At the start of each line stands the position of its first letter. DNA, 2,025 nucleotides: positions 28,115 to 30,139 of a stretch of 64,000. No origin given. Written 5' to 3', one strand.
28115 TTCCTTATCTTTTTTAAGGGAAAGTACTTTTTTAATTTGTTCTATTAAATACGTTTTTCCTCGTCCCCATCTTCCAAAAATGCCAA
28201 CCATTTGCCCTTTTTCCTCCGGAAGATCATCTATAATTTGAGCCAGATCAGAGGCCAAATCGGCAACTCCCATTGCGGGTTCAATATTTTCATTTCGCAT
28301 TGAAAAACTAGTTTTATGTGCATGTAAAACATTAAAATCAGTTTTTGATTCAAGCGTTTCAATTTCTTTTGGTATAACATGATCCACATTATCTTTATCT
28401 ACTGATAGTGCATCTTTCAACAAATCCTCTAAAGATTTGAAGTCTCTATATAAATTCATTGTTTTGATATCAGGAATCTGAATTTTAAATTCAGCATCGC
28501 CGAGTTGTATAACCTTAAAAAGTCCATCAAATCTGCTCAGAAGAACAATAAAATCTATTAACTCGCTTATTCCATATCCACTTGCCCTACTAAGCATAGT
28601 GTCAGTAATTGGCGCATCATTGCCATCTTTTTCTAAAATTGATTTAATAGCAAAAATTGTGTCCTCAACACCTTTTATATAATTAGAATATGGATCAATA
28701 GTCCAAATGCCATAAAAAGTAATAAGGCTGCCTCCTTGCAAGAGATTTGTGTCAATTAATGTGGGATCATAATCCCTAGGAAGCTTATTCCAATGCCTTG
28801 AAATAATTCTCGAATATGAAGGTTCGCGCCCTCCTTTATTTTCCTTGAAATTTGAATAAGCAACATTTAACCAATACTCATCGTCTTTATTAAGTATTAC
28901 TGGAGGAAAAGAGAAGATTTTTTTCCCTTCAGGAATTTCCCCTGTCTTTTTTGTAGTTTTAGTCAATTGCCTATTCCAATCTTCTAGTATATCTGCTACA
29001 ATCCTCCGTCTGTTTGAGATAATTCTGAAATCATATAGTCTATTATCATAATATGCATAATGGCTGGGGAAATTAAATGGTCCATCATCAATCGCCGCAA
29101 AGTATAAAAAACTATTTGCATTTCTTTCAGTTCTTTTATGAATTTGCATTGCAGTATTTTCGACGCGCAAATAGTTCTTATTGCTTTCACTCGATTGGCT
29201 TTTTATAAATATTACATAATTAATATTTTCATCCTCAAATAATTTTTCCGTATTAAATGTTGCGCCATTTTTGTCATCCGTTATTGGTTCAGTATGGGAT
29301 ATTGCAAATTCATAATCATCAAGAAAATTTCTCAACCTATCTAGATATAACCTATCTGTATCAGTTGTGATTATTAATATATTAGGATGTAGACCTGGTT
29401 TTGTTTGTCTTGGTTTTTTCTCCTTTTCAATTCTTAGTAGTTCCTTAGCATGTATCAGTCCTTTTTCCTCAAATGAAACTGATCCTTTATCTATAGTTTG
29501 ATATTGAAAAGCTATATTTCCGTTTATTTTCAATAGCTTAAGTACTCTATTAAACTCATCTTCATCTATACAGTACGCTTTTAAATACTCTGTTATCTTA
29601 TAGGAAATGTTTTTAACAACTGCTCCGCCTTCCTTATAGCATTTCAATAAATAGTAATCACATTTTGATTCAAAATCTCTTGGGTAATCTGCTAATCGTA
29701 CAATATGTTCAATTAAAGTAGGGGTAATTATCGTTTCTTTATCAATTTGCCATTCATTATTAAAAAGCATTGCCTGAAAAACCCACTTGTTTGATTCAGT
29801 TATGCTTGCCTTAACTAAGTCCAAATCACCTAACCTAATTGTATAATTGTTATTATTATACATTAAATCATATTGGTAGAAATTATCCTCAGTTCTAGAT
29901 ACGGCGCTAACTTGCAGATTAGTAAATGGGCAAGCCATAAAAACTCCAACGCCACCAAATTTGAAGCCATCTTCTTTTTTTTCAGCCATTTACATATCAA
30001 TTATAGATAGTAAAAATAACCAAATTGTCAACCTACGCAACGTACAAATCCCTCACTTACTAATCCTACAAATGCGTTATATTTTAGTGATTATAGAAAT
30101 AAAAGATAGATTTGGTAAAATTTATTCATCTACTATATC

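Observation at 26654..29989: Stand-alone 1111-aa KAP-family NTPase with a ~590-aa unknown N-terminal region: candidate single-gene membrane-associated defence system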

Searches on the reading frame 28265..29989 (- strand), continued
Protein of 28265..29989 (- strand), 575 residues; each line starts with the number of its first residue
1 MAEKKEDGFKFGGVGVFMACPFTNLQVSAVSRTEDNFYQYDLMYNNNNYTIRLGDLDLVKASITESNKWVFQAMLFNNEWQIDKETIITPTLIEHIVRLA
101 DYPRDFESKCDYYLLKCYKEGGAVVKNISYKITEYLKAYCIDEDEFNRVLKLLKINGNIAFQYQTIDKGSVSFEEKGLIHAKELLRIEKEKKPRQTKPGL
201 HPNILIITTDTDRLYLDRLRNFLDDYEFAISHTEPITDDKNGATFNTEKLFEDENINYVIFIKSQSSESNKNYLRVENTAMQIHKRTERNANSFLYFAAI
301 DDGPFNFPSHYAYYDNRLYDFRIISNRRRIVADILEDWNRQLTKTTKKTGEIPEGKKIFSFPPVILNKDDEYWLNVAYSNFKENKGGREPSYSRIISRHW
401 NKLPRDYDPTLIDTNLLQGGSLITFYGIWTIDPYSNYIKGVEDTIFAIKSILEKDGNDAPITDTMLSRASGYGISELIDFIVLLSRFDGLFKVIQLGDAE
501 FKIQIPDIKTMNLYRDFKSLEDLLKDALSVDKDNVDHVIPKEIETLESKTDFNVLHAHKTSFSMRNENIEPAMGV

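Call 83: find_encoding_contigs(protein=P0011, flank=10000, max_places=2)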
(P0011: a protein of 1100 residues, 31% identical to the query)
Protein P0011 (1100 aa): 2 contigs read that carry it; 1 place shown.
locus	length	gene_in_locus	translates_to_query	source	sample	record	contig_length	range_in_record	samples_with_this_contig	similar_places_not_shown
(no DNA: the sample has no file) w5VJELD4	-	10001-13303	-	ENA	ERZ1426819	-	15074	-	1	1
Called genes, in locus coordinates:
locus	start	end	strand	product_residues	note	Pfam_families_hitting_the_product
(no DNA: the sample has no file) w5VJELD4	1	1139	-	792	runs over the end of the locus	-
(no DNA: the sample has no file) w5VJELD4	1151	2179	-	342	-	-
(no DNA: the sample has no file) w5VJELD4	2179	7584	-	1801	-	-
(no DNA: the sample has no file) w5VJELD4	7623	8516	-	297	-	PF24228:CrAss_Ring_1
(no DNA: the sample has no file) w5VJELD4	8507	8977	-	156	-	-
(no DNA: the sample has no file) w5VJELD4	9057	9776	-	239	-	PF25702:CrAss_Ring_2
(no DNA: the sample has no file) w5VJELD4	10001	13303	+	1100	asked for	PF07693:KAP_NTPase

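Call 84: find_encoding_contigs(protein=P0014, flank=10000, max_places=2)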
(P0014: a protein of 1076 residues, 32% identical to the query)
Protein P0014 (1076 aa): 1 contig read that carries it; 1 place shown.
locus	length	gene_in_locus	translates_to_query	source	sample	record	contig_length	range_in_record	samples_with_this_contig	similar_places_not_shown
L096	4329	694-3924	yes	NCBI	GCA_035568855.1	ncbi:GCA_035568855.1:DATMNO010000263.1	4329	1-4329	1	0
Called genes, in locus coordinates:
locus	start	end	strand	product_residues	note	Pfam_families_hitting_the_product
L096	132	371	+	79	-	-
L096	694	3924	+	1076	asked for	PF07693:KAP_NTPase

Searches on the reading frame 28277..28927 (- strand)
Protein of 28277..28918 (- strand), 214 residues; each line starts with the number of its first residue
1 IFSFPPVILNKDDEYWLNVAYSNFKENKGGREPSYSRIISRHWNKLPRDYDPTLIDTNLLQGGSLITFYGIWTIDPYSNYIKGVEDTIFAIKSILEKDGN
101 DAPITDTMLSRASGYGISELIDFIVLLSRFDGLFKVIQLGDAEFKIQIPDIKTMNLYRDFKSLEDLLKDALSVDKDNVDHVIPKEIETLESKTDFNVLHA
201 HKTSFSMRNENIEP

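Call 7: search_protein_families(library=pfam, proteins=[window:28277-28918:-], max_evalue=10)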
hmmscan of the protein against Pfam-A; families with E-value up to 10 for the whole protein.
seq(214 aa): 1 family
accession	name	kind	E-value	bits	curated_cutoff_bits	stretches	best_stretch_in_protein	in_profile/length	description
PF21580.3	SelB_WHD3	-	0.097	13.2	27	1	159-192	4-37/51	Elongation factor SelB, third winged-helix domain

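Call 37: search_solved_structures(query=A5, max_evalue=10, show_alignments=2)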
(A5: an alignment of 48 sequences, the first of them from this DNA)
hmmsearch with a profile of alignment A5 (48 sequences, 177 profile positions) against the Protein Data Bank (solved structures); distinct sequences matched with E-value up to 10: 5.
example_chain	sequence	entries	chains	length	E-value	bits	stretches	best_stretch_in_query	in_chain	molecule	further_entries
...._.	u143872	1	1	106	0.15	15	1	71-151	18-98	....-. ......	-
6u1s_A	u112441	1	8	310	0.31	13.9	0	82-132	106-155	de novo designed 16-helix transmembrane nanopore, TMHC8_R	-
2m1n_A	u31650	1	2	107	0.73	12.7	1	77-128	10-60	Type III secretion system filament chaperone CesA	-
6dm9_B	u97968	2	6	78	1.3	11.9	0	77-103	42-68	DHD15_extended_B | DHD15_closed_B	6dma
3g3s_A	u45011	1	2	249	1.7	11.6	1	28-61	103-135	GCN5-related N-acetyltransferase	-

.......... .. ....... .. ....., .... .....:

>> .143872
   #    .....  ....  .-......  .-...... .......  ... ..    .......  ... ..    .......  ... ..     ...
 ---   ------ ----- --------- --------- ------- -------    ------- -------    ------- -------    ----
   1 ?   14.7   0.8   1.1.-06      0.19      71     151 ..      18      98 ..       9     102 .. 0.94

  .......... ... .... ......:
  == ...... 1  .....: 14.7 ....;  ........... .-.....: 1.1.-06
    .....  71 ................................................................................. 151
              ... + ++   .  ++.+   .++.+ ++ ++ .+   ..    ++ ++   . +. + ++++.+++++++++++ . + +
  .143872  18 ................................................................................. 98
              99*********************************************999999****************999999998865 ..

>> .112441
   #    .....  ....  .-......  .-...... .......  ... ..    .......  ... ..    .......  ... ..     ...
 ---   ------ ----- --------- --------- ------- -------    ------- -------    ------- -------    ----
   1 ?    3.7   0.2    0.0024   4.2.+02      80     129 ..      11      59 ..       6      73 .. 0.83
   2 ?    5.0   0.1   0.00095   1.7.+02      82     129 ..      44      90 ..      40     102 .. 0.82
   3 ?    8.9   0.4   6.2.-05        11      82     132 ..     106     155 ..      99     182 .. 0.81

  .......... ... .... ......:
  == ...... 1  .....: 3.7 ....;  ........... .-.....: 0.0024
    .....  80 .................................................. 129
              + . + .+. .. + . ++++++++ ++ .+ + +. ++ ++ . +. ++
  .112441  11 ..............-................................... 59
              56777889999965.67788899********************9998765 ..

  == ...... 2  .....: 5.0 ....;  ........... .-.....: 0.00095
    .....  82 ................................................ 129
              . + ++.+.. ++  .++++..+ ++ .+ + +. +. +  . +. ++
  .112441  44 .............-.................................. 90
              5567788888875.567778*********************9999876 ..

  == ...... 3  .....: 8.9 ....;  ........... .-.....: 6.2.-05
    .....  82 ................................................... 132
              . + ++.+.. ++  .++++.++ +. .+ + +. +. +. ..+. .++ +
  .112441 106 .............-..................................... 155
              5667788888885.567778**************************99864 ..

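Call 39: search_protein_families(library=pfam, alignment_id=A5, max_evalue=0.1)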
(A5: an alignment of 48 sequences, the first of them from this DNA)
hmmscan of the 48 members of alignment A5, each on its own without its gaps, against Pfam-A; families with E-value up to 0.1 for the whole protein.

A. member 1, seq(179 aa): 0 families

B. families by the number of members that match (of 48 scanned): 22 families
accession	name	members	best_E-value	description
PF21235.4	UBA_ARI1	1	0.0028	E3 ubiquitin-protein ligase ARIH1, UBA-like domain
PF12840.13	HTH_20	1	0.0035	Helix-turn-helix domain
PF10007.15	DUF2250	1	0.0049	Uncharacterized protein conserved in archaea (DUF2250)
PF07430.17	PP1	1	0.009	Phloem filament protein PP1 cystatin-like domain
PF11826.13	RctB_central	1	0.015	Vibrionales, replication initiator protein RctB, central region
PF14464.11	Prok-JAB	1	0.025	Prokaryotic homologs of the JAB domain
PF08100.18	Dimerisation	1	0.025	O-methyltransferase dimerisation domain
PF22049.1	PRRSV-NSP11_N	1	0.03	PRRSV nonstructural protein 11 N-terminal domain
PF22525.1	H2TH_5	1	0.039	S13-like H2TH domain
PF06163.17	DUF977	1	0.045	Bacterial protein of unknown function (DUF977)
PF21984.2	DnaD_N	1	0.045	DnaD N-terminal domain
PF10975.14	DUF2802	1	0.047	Protein of unknown function (DUF2802)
PF11724.13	YvbH_ext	1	0.048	YvbH-like oligomerisation region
PF09659.15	Cas_Csm6_HEPN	1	0.05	Cas_Csm6 HEPN domain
PF17782.7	DprA_WH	1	0.065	DprA winged helix domain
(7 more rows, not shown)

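Call 49: predict_structure(alignment_id=A5)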
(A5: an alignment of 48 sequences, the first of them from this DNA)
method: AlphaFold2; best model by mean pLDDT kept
length: 179 residues; sequences in the alignment: 48
mean_pLDDT: 92.8   pTM: 0.87
mean pLDDT of the five models: 92.8, 92.4, 92.3, 91.8, 91.5
residues with pLDDT >= 90: 145; 70-90: 27; 50-70: 6; < 50: 1
segments of 3 or more residues with pLDDT < 50: none
pLDDT, mean of each block of 10 residues (from residue 1): 80 97 96 87 95 95 95 95 96 98 97 98 95 91 91 96 93 72
secondary structure, 60 per line:
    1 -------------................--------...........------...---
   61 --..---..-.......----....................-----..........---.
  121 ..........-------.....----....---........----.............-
elements in order: H14-29 H38-48 H71-77 H82-101 H109-116 H120-130 E138-142 E147-150 H154-161 H166-178
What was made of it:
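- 28385..28927 (-): Domain C (aa ~355-535): helical subdomain plus winged helix. A promiscuous N-terminal module of conflict-system proteins. No Pfam family. AF2 pLDDT 92.8 (call 49).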

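Call 55: fold_search(model_id=the predicted structure, library=pdb)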
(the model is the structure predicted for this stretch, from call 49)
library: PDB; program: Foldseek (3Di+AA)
matches with E <= 10: 913; with E <= 0.001: 0
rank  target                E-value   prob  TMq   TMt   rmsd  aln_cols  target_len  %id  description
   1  22oz_D                2.5e-02  0.94  0.32  0.34  13.8       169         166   12  Structural insights into HpaR-mediated recognition of hrpX and hrpG in Xanthomonas campestris pv. campestris (released 2026-03-11)
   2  2b0l_A                3.0e-02  1.00  0.33  0.52   4.6        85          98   21  C-terminal DNA binding domain of transcriptional pleiotropic repressor CodY. (released 2006-02-21)
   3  2b0l_B                7.2e-02  0.98  0.32  0.52   4.4        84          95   20  C-terminal DNA binding domain of transcriptional pleiotropic repressor CodY. (released 2006-02-21)
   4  2zme_A                7.2e-02  0.72  0.33  0.28   9.2       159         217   14  Integrated structural and functional model of the human ESCRT-II complex (released 2008-11-04)
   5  2obp_A                8.5e-02  0.99  0.33  0.64   2.8        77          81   16  Crystal structure of a putative dna-binding protein (reut_b4095) from ralstonia eutropha jmp134 at 1.70 A resolution (released 2007-01-16)
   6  2pg4_A                9.0e-02  0.97  0.31  0.54   6.1        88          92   17  Crystal structure of a putative dna binding protein (ape_0880a) from aeropyrum pernix k1 at 2.21 A resolution (released 2007-04-24)
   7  3cuq_A                9.0e-02  0.66  0.34  0.29  10.4       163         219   15  Integrated structural and functional model of the human ESCRT-II complex (released 2008-11-04)
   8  3l09_A                1.1e-01  0.90  0.30  0.23   6.8        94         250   14  Crystal structure of Putative transcriptional regulator (JANN_22DEC04_CONTIG27_REVISED_GENE3569) from Jannaschia sp. C (released 2010-01-12)
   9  8ylg_B                1.1e-01  0.85  0.34  0.37  13.1       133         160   16  Crystal structure of Burkholderia thailandensis MftR in complex with operator DNA (released 2024-11-13)
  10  5loe_B                1.2e-01  0.96  0.31  0.23   3.9        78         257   22  Structure of full length Cody from Bacillus subtilis in complex with Ile (released 2017-01-11)
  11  3l09_C                1.2e-01  0.93  0.31  0.23   6.5        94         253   12  Crystal structure of Putative transcriptional regulator (JANN_22DEC04_CONTIG27_REVISED_GENE3569) from Jannaschia sp. C (released 2010-01-12)
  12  1ub9                  1.3e-01  0.89  0.31  0.51   9.5       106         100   19  Structure of the transcriptional regulator homologue protein from Pyrococcus horikoshii OT3 (released 2004-05-04)
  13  8c7o_A                1.3e-01  0.94  0.31  0.23   4.6        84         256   18  Unliganded transcriptional pleiotropic repressor CodY from Staphylococcus aureus (released 2023-06-28)
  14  3l09_B                1.3e-01  0.91  0.31  0.23   6.5        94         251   12  Crystal structure of Putative transcriptional regulator (JANN_22DEC04_CONTIG27_REVISED_GENE3569) from Jannaschia sp. C (released 2010-01-12)
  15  22oz_H                1.3e-01  0.69  0.30  0.33  13.8       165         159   12  Structural insights into HpaR-mediated recognition of hrpX and hrpG in Xanthomonas campestris pv. campestris (released 2026-03-11)
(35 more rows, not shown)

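Call 87: fold_search(model_id=the predicted structure, library=viral)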
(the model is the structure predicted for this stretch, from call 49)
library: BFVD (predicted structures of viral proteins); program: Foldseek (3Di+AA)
matches with E <= 10: 672; with E <= 0.001: 0
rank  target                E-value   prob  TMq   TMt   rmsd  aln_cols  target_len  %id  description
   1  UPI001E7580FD         4.8e-02  0.99  0.28  0.26   3.2        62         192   18  (no name look-up for this kind of identifier)
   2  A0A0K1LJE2            6.3e-02  0.98  0.27  0.34   3.9        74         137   16  (no name in the UniProt tables at hand)
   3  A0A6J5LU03            6.7e-02  0.47  0.28  0.25  14.7       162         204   13  Transcription regulator TrmB, N-terminal [uncultured Caudovirales phage]
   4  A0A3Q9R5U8            7.9e-02  0.97  0.27  0.42   5.1        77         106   22  (no name in the UniProt tables at hand)
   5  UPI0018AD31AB         9.3e-02  0.92  0.28  0.47   5.2        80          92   16  (no name look-up for this kind of identifier)
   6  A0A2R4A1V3            9.8e-02  0.72  0.32  0.22  10.1       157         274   14  (no name in the UniProt tables at hand)
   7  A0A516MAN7            1.1e-01  0.75  0.28  0.44  10.9       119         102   13  (no name in the UniProt tables at hand)
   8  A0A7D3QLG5            1.1e-01  0.44  0.30  0.30  12.6       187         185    9  (no name in the UniProt tables at hand)
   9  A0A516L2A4            1.2e-01  0.95  0.27  0.36   3.6        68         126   13  (no name in the UniProt tables at hand)
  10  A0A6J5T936            1.2e-01  0.93  0.28  0.48   3.9        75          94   23  Transcription regulator IclR, N-terminal [uncultured Caudovirales phage]
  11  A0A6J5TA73            1.5e-01  0.90  0.32  0.46   5.5        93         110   13  Uncharacterized protein [uncultured Caudovirales phage]
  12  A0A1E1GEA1            1.5e-01  0.85  0.28  0.28   5.1        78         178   19  (no name in the UniProt tables at hand)
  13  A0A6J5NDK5            1.5e-01  0.33  0.26  0.31  14.8       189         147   13  HTH_ARSR domain containing protein [uncultured Caudovirales phage]
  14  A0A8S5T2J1            1.5e-01  0.80  0.29  0.41   7.9       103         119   14  Firmicute plasmid replication protein (RepL) [Myoviridae sp. ctqfO1]
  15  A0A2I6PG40            1.5e-01  0.28  0.29  0.26  13.5       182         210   12  (no name in the UniProt tables at hand)
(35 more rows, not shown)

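Call 88: find_homologous_proteins(query=A5, max_evalue=0.001)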
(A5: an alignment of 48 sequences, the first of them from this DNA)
Query A5 (48 sequences) (179 aa, profile of the alignment): 1 proteins with E <= 0.001 among 2334 candidates.
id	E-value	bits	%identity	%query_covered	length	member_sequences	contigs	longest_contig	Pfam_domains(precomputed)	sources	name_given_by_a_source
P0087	2.5e-53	198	23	92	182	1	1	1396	-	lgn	-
